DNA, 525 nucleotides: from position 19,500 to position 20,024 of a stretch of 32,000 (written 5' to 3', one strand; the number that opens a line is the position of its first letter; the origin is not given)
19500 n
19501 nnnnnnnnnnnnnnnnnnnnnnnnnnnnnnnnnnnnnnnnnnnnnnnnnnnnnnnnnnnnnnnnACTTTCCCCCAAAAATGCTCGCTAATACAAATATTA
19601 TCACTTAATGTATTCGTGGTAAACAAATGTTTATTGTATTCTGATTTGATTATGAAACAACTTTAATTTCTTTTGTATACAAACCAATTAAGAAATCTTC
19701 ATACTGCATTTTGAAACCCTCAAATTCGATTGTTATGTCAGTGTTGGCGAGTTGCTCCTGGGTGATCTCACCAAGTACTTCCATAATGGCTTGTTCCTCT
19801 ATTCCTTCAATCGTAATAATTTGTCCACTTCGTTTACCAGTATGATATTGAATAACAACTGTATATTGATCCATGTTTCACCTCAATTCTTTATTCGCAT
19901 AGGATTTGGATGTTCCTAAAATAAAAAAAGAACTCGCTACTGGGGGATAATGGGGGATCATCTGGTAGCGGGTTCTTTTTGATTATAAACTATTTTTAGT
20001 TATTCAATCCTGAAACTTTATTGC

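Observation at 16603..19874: Insulated three-gene accessory cassette: AAA_13/ABC-type ATPase with a CPFC insert plus two orphan proteins - candidate undescribed anti-phage system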

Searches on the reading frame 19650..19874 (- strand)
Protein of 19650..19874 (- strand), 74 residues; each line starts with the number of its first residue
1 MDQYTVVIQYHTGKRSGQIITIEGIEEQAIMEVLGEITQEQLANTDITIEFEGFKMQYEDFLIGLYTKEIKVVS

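Call 3: search_protein_families(library=pfam, proteins=[window:19650-19874:-], max_evalue=0.1)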
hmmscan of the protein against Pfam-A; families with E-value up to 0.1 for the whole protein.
window:19650-19874:- (74 aa): 1 family
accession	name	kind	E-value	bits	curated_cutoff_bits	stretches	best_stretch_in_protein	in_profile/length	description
PF09202.17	Rio2_N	-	0.095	13.5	27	0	18-60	29-70/82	Rio2, N-terminal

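Call 4: search_protein_families(library=padloc, proteins=[window:19650-19874:-], max_evalue=0.1)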
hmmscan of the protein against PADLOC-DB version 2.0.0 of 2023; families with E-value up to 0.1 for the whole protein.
window:19650-19874:- (74 aa): 0 families

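Call 6: search_protein_families(library=phrogs, proteins=[window:19650-19874:-], max_evalue=0.01)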
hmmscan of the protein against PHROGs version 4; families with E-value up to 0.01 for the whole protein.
window:19650-19874:- (74 aa): 0 families

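Call 7: search_protein_families(library=ncbifam, proteins=[window:19650-19874:-], max_evalue=0.01)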
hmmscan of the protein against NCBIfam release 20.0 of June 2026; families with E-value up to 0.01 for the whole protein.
window:19650-19874:- (74 aa): 0 families

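Call 23: find_homologous_proteins(query=window:19650-19874:-, max_evalue=0.01)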
Query window:19650-19874:- (74 aa): 5 proteins with E <= 0.01 among 5 candidates.
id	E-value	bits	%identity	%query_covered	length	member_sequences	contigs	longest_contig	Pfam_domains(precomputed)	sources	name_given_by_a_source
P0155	5.9e-39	148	100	100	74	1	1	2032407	-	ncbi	-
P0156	4.3e-37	142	95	100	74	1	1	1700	-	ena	-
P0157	1.8e-31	125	84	99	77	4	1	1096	-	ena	-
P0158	6.8e-18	82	67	89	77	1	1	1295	-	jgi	-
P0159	1.1e-17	81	59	100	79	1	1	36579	-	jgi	-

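Call 27: find_encoding_contigs(protein=P0159, flank=8000, max_places=3)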
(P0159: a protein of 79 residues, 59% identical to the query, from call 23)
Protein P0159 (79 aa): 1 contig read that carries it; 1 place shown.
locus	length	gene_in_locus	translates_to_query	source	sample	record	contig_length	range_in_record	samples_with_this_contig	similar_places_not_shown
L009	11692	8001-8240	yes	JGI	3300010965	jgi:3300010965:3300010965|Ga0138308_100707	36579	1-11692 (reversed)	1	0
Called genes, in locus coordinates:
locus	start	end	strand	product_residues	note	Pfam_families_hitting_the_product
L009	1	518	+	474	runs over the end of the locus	PF02056:Glyco_hydro_4, PF11975:Glyco_hydro_4C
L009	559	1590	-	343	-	PF14657:Arm-DNA-bind_4, PF00589:Phage_integrase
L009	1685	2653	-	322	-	-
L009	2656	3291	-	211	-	PF12844:HTH_19, PF13443:HTH_26, PF13560:HTH_31, PF01381:HTH_3, PF00717:Peptidase_S24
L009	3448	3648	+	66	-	PF13560:HTH_31 (weak), PF01381:HTH_3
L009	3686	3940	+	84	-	-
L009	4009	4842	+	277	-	PF02899:Phage_int_SAM_1 (faint), PF13495:Phage_int_SAM_4, PF00589:Phage_integrase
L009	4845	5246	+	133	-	PF09681:Phage_rep_org_N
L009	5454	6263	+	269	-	PF01695:IstB_IS21, PF00308:Bac_DnaA, PF20720:nSTAND3 (weak)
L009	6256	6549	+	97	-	PF07374:DUF1492 (faint)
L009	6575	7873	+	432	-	PF02195:ParB_N, PF01555:N6_N4_Mtase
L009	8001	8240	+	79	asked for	-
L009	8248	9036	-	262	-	PF08238:Sel1 (weak)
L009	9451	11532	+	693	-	PF13166:AAA_13, PF13304:AAA_21 (weak)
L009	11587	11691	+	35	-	?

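Call 67: search_protein_families(library=padloc, proteins=[L009:9451-11532:+, L009:8248-9036:-], max_evalue=0.01)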
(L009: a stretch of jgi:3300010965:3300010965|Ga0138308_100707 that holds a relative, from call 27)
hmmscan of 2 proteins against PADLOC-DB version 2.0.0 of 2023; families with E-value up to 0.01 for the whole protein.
L009:9451-11532:+ (693 aa): 8 families
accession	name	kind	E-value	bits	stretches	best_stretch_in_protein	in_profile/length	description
PDLC04898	PDC-S06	-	1.1e-38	131.1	1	12-624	75-696/752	-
PDLC04886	PDC-S06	-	5.7e-34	116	1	38-615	60-660/727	-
PDLC04890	PDC-S06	-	4.1e-29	99.7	1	37-660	58-690/732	-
PDLC04887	PDC-S06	-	3.2e-28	96.8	1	32-615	108-717/790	-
PDLC02360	PrrC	-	3.2e-14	50.8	1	391-605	81-288/372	PrrC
PDLC04896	PDC-S06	-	1.2e-13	48.6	1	30-533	73-572/732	-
PDLC02980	AriA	-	3.7e-06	25.1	1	166-526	40-299/304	-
PDLC04570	PDC-M31A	-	0.0033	14.6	0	506-555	313-362/395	-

L009:8248-9036:- (262 aa): 0 families

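Call 68: search_protein_families(library=pfam, proteins=[L009:9451-11532:+, L009:8248-9036:-], max_evalue=0.01)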
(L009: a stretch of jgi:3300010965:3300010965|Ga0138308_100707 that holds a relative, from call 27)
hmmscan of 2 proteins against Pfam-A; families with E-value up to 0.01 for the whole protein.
L009:9451-11532:+ (693 aa): 3 families
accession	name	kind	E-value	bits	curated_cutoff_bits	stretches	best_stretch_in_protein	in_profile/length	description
PF13166.12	AAA_13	-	2.3e-34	119.6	36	1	38-659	57-692/713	AAA domain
PF13304.12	AAA_21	-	4e-06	27.5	27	1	335-528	220-300/304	AAA domain, putative AbiEii toxin, Type IV TA system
PF02463.25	SMC_N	-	6.5e-05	22.9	40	1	233-531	135-203/220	RecF/RecN/SMC N terminal domain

L009:8248-9036:- (262 aa): 3 families
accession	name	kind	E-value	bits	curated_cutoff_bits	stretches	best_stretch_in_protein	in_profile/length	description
PF08238.18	Sel1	-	6.3e-15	55.5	30.7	2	164-191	9-36/36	Sel1 repeat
PF00515.34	TPR_1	-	0.00026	21.1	27.8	0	193-207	2-16/34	Tetratricopeptide repeat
PF07719.23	TPR_2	-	0.0028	18.1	27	0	194-207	3-16/34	Tetratricopeptide repeat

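Call 84: search_dna_similar(query=L009:9451-11529:+, collection=plasmids, mode=protein, max_rows=25, max_evalue=1e-10)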
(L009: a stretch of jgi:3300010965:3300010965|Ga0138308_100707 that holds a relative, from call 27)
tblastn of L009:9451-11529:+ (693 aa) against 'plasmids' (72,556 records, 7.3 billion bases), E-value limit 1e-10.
Records with a match: 21; places in all: 21; records where one place covers at least 80% of the query: 0.
Best place of each record, by identity: <60% 21.
By first word of the organism name: Enterobacter 9; Salmonella 2; Yersinia 2; Xanthomonas 2; Pseudomonas 2; Escherichia 1; Shewanella 1; Arthrobacter 1; Pantoea 1.
By predicted mobility (MOB-suite, as given by PLSDB): conjugative 12; non-mobilizable 8; mobilizable 1.
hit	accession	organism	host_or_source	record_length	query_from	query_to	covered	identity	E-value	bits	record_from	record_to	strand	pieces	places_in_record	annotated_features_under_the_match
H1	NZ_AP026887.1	Enterobacter asburiae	Microbe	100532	46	585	78%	22.1%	1e-10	73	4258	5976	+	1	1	AAA family ATPase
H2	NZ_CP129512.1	Enterobacter asburiae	-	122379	46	585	78%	22.1%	1e-10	73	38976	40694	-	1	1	AAA family ATPase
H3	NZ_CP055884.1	Enterobacter sp. RHBSTW-00975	culture,Wastewater influent sample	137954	46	585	78%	22.1%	1e-10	73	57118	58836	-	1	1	AAA family ATPase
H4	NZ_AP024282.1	Enterobacter asburiae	Homo sapiens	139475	46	585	78%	22.1%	1e-10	73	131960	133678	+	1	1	AAA family ATPase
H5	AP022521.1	Enterobacter cloacae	-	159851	46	585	78%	22.1%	1e-10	73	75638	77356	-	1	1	hypothetical protein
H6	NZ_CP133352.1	Enterobacter asburiae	hospital sample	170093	46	585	78%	22.1%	1e-10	73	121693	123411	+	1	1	AAA family ATPase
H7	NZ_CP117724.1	Enterobacter asburiae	Homo sapiens,Rectal Swab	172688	46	585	78%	22.1%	1e-10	73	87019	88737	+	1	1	AAA family ATPase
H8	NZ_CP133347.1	Enterobacter asburiae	hospital sample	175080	46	585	78%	22.1%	1e-10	73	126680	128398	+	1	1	AAA family ATPase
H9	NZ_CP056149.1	Enterobacter roggenkampii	culture,Wastewater effluent sample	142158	46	585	78%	21.9%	1e-10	73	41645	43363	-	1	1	AAA family ATPase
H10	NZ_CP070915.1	Escherichia coli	Homo sapiens,Bacterial pure ...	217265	45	530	70%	23.4%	1e-11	76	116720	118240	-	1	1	AAA family ATPase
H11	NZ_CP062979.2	Salmonella enterica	Homo sapiens,stool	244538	45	530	70%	23.4%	1e-11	76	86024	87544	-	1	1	AAA family ATPase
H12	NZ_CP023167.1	Salmonella enterica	Wet market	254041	45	530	70%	23.4%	1e-11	76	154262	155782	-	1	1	AAA family ATPase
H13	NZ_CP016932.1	Yersinia enterocolitica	Swiss alpine Ibex feces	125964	171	597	62%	26.1%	2e-12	79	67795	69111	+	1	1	AAA family ATPase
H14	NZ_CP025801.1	Yersinia ruckeri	-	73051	171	597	62%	26.1%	8e-12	77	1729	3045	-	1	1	AAA family ATPase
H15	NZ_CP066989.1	Xanthomonas campestris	Sisymbrium officinale (syn. ...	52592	207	604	57%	24.0%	7e-13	80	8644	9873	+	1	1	AAA family ATPase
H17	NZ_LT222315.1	Pseudomonas cerasi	Prunus cerasus (sour cherry),Sour ...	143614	207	597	56%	24.1%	8e-12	77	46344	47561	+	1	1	AAA family ATPase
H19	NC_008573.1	Shewanella sp. ANA-3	-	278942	207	565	52%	24.5%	9e-14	83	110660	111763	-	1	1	AAA family ATPase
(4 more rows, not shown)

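Call 88: get_annotated_region(hit=H1, flank=4000)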
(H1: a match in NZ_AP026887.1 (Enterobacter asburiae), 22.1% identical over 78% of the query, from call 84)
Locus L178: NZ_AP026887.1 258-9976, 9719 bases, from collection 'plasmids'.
description: Enterobacter asburiae strain KAM576 plasmid pKAM576_1, complete sequence
organism: Enterobacter asburiae (NCBI taxid 61645)
taxonomy: Bacteria; Pseudomonadota; Gammaproteobacteria; Enterobacterales; Enterobacteriaceae; Enterobacter; Enterobacter asburiae
host: -; source: Microbe; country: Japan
typing (MOB-suite, as given by PLSDB): non-mobilizable; replicon IncFIB,IncFII; mating-pair formation MPF_F
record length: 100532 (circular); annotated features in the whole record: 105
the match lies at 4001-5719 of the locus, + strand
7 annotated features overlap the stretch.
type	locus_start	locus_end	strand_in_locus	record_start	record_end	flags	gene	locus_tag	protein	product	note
CDS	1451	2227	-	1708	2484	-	-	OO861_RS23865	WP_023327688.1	site-specific integrase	GO:0015074 - DNA integration [Evidence IEA]; GO:0006310 - DNA recombination [Evidence IEA]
CDS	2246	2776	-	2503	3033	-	-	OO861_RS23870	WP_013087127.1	hypothetical protein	-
CDS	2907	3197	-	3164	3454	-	-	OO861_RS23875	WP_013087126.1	hypothetical protein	-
CDS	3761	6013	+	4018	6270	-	-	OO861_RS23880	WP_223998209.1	AAA family ATPase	-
CDS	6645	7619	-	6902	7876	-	-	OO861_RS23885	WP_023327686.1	sensor domain-containing diguanylate cyclase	-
CDS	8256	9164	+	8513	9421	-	-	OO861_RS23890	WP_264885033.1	HNH endonuclease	-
CDS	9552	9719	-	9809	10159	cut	-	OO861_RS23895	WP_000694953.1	DUF305 domain-containing protein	-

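Call 89: get_annotated_region(hit=H10, flank=4000)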
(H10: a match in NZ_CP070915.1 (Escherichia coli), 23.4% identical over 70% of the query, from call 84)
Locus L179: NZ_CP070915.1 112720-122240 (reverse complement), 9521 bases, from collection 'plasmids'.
description: Escherichia coli strain 65COLEC plasmid p65COLEC-1
organism: Escherichia coli (NCBI taxid 562)
taxonomy: Bacteria; Pseudomonadota; Gammaproteobacteria; Enterobacterales; Enterobacteriaceae; Escherichia; Escherichia coli
host: -; source: Homo sapiens,Bacterial pure culture,feces; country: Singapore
typing (MOB-suite, as given by PLSDB): conjugative; replicon IncHI1A; relaxase MOBH; mating-pair formation MPF_F
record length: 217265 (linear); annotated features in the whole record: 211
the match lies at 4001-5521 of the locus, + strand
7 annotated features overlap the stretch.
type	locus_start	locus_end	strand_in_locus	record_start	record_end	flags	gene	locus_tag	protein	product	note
CDS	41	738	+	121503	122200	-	-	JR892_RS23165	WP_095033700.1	IS1-like element IS1B family transposase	-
CDS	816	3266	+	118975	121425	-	-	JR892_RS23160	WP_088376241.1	sigma factor-like helix-turn-helix DNA-binding protein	GO:0006352 - DNA-templated transcription initiation [Evidence IEA]; GO:0006355 - regulation of DNA-templated ...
CDS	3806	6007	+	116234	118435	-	-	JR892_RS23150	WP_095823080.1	AAA family ATPase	-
CDS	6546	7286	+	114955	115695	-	-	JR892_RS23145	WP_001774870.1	DUF4145 domain-containing protein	-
CDS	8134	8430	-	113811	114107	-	-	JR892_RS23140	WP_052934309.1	helix-turn-helix transcriptional regulator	-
CDS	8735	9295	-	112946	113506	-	-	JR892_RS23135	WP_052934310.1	hypothetical protein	-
CDS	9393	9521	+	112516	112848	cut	-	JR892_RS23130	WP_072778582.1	helix-turn-helix transcriptional regulator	-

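Call 90: get_annotated_region(hit=H13, flank=4000)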
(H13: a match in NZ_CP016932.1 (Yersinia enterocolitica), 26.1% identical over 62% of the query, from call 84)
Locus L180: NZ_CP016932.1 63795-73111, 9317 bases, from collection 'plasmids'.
description: Yersinia enterocolitica strain YE165 plasmid unnamed1, complete sequence
organism: Yersinia enterocolitica (NCBI taxid 630)
taxonomy: Bacteria; Pseudomonadota; Gammaproteobacteria; Enterobacterales; Yersiniaceae; Yersinia; Yersinia enterocolitica
host: -; source: Swiss alpine Ibex feces; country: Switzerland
typing (MOB-suite, as given by PLSDB): conjugative; replicon rep_cluster_214; relaxase MOBF; mating-pair formation MPF_F
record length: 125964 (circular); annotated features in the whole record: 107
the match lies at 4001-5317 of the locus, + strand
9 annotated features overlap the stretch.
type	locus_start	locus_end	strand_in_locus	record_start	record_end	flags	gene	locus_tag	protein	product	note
CDS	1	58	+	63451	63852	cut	-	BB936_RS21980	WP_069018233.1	hypothetical protein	-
CDS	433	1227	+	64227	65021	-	-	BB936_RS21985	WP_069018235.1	DUF4225 domain-containing protein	-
CDS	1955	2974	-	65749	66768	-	-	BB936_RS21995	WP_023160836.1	IS110-like element ISYen1 family transposase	GO:0006313 - DNA transposition [Evidence IEA]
CDS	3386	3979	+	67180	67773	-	-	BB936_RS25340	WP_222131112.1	AAA family ATPase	-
CDS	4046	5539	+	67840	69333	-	-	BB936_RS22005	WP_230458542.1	AAA family ATPase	-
CDS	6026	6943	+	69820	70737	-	-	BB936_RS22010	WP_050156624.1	hypothetical protein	-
CDS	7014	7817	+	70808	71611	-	-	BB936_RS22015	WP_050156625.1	tyrosine-type recombinase/integrase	GO:0015074 - DNA integration [Evidence IEA]; GO:0006310 - DNA recombination [Evidence IEA]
CDS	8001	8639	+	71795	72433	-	-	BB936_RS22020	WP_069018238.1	recombinase family protein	-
CDS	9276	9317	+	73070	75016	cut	-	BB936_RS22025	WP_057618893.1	autotransporter outer membrane beta-barrel domain-containing protein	-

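Call 91: get_annotated_region(hit=H15, flank=4000)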
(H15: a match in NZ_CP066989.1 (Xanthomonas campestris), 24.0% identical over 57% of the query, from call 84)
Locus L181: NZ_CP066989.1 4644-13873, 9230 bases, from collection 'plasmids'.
description: Xanthomonas campestris pv. campestris strain 42-2 plasmid unnamed, complete sequence
organism: Xanthomonas campestris (NCBI taxid 340)
taxonomy: Bacteria; Pseudomonadota; Gammaproteobacteria; Lysobacterales; Lysobacteraceae; Xanthomonas; Xanthomonas campestris
host: -; source: Sisymbrium officinale (syn. Erysimum),Cell Culture,Symptomatic leaf tissue; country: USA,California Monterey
typing (MOB-suite, as given by PLSDB): conjugative; relaxase MOBP; mating-pair formation MPF_T
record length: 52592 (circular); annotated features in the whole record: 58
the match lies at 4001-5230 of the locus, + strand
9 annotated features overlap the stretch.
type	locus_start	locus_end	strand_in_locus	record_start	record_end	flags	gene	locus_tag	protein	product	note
CDS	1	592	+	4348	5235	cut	-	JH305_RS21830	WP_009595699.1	TniB family NTP-binding protein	-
CDS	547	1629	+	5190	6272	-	-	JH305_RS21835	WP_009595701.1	TniQ family protein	-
CDS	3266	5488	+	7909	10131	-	-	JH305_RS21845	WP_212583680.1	AAA family ATPase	-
CDS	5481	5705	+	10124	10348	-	-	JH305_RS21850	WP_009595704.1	hypothetical protein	-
CDS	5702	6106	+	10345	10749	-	-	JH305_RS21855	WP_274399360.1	hypothetical protein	-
CDS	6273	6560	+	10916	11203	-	-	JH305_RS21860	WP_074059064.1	hypothetical protein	-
CDS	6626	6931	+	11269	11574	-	-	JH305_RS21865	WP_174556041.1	hypothetical protein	-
CDS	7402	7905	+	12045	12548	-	-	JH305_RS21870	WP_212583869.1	hypothetical protein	-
CDS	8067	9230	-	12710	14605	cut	-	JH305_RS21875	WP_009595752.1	hypothetical protein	-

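Call 92: get_annotated_region(hit=H17, flank=4000)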
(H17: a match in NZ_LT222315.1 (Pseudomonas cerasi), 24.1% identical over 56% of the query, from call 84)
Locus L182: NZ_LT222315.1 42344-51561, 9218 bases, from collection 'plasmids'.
description: Pseudomonas cerasi isolate Sour cherry (Prunus cerasus) symptomatic leaf plasmid p58T3
organism: Pseudomonas cerasi (NCBI taxid 1583341)
taxonomy: Bacteria; Pseudomonadota; Gammaproteobacteria; Pseudomonadales; Pseudomonadaceae; Pseudomonas; Pseudomonas cerasi
host: -; source: Prunus cerasus (sour cherry),Sour cherry (Prunus cerasus) symptomatic leaf; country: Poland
typing (MOB-suite, as given by PLSDB): conjugative; replicon rep_cluster_283,rep_cluster_283; relaxase MOBP,MOBP; mating-pair formation MPF_T
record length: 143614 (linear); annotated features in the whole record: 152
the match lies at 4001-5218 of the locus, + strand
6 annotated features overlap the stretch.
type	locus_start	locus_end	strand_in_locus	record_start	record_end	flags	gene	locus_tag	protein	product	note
CDS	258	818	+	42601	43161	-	-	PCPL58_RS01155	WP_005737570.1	recombinase family protein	GO:0006310 - DNA recombination [Evidence IEA]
CDS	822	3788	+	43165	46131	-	-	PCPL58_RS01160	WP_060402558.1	Tn3 family transposase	-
CDS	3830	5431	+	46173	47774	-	-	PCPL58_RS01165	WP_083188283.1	AAA family ATPase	-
CDS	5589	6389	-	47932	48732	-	-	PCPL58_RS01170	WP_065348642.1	hypothetical protein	-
CDS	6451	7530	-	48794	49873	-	-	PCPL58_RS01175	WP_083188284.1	BsuBI/PstI family type II restriction endonuclease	GO:0009307 - DNA restriction-modification system [Evidence IEA]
CDS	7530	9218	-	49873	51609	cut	-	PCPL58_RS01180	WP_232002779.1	N-6 DNA methylase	GO:0006306 - DNA methylation [Evidence IEA]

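Call 93: get_annotated_region(hit=H19, flank=4000)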
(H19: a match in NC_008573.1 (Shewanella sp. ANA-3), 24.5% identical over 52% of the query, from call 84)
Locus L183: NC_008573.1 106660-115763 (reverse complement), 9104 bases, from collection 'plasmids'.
description: Shewanella sp. ANA-3 plasmid unnamed1, complete sequence
organism: Shewanella sp. ANA-3 (NCBI taxid 94122)
taxonomy: Bacteria; Pseudomonadota; Gammaproteobacteria; Alteromonadales; Shewanellaceae; Shewanella; Shewanella sp. ANA-3
host: -; source: -; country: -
typing (MOB-suite, as given by PLSDB): conjugative; replicon rep_cluster_493; relaxase MOBH; mating-pair formation MPF_F
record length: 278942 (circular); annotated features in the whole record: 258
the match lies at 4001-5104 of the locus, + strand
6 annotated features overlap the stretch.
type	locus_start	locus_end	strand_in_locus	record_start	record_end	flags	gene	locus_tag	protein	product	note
CDS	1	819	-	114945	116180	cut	-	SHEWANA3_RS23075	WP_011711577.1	restriction endonuclease subunit S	-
CDS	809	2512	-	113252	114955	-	-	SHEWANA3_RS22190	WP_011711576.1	class I SAM-dependent DNA methyltransferase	-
CDS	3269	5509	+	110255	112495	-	-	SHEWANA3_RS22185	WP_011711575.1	AAA family ATPase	-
CDS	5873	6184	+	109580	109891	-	-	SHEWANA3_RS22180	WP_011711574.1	helix-turn-helix domain-containing protein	-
CDS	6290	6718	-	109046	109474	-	tnpA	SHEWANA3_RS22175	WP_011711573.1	IS200/IS605 family transposase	-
CDS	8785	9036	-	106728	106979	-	-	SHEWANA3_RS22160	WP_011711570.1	hypothetical protein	-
